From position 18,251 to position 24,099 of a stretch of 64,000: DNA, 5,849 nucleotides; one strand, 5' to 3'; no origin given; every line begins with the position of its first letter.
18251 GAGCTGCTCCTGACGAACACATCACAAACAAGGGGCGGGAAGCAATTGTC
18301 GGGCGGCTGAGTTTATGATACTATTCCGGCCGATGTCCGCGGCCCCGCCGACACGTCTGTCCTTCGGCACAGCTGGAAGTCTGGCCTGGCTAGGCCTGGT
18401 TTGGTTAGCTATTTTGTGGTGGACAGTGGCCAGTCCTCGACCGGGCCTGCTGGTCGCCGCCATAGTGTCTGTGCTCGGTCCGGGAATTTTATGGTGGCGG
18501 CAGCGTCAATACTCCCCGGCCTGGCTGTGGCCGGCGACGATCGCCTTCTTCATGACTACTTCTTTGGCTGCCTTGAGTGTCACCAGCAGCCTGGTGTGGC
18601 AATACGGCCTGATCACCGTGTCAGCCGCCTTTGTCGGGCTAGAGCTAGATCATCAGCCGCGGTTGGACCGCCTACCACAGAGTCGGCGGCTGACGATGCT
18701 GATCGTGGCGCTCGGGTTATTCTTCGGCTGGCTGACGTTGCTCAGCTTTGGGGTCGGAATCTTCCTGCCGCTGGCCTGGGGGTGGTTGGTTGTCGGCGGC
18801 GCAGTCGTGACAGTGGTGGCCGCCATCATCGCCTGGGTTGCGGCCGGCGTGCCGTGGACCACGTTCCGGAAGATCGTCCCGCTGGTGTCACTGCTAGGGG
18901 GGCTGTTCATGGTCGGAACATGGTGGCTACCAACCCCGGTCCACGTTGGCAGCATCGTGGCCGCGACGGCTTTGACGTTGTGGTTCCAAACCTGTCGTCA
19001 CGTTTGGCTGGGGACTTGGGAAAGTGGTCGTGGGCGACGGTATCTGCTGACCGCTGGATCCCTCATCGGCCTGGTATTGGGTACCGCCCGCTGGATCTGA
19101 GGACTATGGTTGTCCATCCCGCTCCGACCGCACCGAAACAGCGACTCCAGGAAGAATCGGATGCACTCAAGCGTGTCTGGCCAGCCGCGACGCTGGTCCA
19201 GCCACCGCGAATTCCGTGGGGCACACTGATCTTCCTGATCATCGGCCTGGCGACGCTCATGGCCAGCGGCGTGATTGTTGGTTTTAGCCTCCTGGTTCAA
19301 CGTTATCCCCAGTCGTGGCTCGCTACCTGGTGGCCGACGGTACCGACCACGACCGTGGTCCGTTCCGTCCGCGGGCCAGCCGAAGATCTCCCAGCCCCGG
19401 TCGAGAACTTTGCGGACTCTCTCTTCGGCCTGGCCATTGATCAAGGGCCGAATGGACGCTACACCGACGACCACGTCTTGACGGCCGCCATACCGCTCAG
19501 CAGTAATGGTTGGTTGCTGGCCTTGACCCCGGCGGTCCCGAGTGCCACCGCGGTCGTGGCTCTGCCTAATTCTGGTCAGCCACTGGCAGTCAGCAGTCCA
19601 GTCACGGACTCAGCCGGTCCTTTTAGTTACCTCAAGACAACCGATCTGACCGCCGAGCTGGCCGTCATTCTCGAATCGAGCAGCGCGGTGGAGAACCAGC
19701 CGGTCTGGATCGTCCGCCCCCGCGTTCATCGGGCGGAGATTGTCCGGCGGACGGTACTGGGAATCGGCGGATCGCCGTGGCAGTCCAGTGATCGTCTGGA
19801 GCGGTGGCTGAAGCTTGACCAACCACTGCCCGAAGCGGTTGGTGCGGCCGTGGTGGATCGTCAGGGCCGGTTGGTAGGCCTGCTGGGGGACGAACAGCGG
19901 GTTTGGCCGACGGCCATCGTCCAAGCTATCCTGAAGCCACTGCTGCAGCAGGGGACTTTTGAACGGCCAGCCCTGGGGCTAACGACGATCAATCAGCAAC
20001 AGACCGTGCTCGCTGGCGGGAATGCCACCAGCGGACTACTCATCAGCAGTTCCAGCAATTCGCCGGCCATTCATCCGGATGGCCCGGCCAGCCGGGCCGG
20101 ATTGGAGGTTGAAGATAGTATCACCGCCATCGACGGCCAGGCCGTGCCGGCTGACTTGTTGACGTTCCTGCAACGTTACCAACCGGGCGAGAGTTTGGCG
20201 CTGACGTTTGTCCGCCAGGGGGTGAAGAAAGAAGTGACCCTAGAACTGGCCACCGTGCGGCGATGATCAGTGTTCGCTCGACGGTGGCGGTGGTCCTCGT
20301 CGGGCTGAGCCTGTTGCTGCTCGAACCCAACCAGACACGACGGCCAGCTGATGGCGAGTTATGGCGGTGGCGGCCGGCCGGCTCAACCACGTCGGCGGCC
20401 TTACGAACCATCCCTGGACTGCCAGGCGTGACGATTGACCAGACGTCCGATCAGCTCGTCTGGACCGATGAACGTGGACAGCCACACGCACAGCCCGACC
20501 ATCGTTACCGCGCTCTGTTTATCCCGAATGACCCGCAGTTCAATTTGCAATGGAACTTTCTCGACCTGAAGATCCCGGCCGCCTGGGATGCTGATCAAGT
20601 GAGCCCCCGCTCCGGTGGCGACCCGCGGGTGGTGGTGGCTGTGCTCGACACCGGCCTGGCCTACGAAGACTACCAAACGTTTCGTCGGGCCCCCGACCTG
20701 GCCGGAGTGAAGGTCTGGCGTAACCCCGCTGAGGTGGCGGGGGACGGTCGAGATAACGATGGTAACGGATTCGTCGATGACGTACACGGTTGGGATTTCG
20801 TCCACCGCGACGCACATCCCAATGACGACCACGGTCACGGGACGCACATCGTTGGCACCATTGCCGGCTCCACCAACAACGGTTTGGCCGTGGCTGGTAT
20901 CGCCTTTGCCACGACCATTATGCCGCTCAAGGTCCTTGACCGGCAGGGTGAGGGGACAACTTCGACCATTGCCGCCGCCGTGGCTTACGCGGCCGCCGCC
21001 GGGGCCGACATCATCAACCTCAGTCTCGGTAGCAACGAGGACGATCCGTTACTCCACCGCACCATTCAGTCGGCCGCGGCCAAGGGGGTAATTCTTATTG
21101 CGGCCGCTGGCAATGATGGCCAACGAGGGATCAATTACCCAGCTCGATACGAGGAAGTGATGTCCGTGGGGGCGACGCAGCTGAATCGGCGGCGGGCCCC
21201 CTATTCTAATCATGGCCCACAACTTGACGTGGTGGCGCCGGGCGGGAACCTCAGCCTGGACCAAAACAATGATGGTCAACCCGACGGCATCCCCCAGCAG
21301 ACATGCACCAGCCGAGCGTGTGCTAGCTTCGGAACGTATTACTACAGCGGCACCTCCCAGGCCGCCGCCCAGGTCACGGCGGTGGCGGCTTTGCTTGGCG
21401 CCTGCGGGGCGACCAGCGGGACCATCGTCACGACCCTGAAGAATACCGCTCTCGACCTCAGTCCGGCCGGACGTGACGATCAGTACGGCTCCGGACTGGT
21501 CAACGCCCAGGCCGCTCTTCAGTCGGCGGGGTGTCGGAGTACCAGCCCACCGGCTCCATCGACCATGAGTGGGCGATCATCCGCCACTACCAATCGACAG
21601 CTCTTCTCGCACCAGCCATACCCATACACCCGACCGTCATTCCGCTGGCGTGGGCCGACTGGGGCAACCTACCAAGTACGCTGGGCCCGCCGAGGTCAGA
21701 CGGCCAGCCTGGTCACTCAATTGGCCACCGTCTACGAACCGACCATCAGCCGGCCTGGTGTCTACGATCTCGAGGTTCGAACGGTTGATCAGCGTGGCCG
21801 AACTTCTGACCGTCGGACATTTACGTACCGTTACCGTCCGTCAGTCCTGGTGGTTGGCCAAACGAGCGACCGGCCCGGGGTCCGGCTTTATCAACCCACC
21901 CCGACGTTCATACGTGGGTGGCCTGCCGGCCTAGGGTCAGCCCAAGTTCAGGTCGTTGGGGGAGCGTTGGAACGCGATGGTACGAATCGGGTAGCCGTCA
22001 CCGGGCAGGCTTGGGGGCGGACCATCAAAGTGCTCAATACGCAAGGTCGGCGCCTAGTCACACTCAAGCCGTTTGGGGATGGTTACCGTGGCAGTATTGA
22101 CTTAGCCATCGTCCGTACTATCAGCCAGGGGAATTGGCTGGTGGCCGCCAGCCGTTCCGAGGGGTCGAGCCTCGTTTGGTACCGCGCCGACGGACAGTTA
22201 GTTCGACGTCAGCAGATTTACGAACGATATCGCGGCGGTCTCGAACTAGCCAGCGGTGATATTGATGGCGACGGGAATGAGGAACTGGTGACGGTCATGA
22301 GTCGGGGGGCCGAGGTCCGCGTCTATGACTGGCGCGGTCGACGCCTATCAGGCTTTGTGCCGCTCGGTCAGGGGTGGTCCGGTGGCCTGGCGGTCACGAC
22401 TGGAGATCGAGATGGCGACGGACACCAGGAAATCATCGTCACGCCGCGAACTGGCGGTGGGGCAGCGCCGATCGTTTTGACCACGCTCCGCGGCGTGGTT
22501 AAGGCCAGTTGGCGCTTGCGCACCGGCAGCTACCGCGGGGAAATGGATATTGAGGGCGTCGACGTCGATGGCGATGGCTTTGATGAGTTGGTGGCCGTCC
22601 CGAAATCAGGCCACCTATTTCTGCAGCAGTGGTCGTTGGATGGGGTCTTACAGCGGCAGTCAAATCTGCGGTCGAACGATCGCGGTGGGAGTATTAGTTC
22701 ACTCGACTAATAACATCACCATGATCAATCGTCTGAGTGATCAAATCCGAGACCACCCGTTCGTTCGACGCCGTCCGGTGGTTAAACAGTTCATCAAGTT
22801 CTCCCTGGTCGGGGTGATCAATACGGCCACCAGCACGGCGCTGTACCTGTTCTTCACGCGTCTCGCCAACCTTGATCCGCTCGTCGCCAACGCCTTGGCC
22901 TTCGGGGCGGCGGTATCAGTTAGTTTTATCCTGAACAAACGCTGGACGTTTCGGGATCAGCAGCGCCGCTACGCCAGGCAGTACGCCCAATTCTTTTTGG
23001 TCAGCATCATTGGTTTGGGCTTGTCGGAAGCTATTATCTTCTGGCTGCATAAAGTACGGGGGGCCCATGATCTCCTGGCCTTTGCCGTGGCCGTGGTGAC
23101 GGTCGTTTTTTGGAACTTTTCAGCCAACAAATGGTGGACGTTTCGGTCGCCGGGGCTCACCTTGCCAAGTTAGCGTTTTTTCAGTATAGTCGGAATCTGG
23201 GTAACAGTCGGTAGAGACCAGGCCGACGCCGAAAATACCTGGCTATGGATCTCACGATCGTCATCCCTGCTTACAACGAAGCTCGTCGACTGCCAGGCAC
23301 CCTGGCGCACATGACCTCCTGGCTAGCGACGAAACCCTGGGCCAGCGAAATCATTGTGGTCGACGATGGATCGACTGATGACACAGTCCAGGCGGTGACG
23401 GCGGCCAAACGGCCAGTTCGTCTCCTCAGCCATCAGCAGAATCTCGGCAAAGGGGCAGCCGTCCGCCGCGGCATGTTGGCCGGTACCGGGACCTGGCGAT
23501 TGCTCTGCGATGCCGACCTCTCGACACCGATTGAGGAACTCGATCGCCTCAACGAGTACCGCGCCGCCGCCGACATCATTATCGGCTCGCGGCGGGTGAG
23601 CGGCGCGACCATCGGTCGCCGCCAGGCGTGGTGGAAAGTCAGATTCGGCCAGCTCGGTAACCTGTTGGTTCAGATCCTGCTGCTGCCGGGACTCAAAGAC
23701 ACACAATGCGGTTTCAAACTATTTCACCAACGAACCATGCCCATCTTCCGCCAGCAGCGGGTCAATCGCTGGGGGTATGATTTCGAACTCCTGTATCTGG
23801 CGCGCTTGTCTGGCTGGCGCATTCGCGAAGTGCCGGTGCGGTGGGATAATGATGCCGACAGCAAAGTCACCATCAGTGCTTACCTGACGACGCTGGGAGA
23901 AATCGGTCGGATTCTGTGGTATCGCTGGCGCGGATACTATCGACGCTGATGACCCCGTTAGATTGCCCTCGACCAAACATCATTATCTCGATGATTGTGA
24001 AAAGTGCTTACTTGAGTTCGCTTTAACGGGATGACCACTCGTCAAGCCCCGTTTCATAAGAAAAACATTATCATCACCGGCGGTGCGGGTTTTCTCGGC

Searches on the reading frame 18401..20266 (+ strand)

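Call 33: search_protein_families(library=pfam, proteins=[window:18401-20266:+], max_evalue=0.001)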
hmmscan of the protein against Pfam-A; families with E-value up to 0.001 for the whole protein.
window:18401-20266:+ (621 aa): 2 families
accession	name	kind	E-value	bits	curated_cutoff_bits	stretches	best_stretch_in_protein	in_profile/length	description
PF13180.12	PDZ_2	-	2.4e-07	31.3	27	1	525-616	3-80/80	PDZ domain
PF17820.7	PDZ_6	-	2.5e-07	30.8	27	1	556-605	4-54/54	PDZ domain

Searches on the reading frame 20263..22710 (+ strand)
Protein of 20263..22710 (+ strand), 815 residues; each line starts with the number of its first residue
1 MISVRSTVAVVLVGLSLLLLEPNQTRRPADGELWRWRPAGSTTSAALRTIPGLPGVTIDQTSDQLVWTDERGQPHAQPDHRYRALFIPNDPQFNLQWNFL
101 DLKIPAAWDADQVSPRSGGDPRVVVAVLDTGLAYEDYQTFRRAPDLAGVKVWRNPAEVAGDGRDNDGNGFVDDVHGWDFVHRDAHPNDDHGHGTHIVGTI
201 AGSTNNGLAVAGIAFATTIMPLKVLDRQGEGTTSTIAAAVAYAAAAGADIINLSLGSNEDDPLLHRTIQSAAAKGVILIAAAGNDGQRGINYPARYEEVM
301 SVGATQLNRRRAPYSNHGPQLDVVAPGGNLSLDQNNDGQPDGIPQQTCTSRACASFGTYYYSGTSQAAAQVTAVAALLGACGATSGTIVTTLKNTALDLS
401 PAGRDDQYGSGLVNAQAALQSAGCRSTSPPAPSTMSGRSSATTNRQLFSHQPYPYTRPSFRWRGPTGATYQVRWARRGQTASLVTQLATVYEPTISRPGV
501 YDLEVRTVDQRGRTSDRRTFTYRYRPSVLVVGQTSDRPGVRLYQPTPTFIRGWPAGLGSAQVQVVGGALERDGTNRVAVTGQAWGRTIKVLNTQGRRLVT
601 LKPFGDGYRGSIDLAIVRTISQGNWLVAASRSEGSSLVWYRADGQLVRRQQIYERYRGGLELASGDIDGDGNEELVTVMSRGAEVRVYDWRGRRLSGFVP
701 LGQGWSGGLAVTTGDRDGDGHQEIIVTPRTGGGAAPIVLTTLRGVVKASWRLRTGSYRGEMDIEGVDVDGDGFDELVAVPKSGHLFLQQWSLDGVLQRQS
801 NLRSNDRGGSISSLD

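Call 33: search_protein_families(library=pfam, proteins=[window:20263-22710:+], max_evalue=0.001)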
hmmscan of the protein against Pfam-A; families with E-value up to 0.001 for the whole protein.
window:20263-22710:+ (815 aa): 2 families
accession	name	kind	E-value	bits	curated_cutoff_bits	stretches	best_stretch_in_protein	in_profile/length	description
PF00082.27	Peptidase_S8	-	2.2e-49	168.8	21.8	1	122-411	3-288/288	Subtilase family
PF13517.12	FG-GAP_3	-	6.7e-11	43.1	26.9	2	666-726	1-61/61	FG-GAP-like repeat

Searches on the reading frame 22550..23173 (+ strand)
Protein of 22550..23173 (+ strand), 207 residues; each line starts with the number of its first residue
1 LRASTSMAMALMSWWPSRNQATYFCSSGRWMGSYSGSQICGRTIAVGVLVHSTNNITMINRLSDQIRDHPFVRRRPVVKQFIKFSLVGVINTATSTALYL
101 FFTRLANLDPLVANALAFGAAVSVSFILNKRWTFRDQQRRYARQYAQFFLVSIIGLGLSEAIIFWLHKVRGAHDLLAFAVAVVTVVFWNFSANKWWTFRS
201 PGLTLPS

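Call 33: search_protein_families(library=pfam, proteins=[window:22550-23173:+], max_evalue=0.001)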
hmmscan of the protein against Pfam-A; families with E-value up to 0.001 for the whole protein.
window:22550-23173:+ (207 aa): 1 family
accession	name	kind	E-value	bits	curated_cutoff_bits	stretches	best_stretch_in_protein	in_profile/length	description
PF04138.20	GtrA_DPMS_TM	-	6e-30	104.3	26.1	1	83-198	1-117/117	GtrA/DPMS, transmembrane domain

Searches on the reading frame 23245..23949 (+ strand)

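Call 33: search_protein_families(library=pfam, proteins=[window:23245-23949:+], max_evalue=0.001)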
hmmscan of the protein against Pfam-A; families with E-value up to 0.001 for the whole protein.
window:23245-23949:+ (234 aa): 4 families
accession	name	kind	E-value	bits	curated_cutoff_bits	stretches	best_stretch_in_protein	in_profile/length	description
PF00535.33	Glycos_transf_2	-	2.4e-22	80.1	23.3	1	4-159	1-158/168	Glycosyl transferase family 2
PF13704.12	Glyco_tranf_2_4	-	8.4e-06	26.6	27.5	1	11-91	2-81/98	Glycosyl transferase family 2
PF13641.12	Glyco_tranf_2_3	-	0.00064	20.2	27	0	3-91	3-96/230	Glycosyltransferase like family 2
PF10111.15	Glyco_tranf_2_2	-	0.00078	19.5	27.3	1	4-95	1-95/276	Glycosyltransferase like family 2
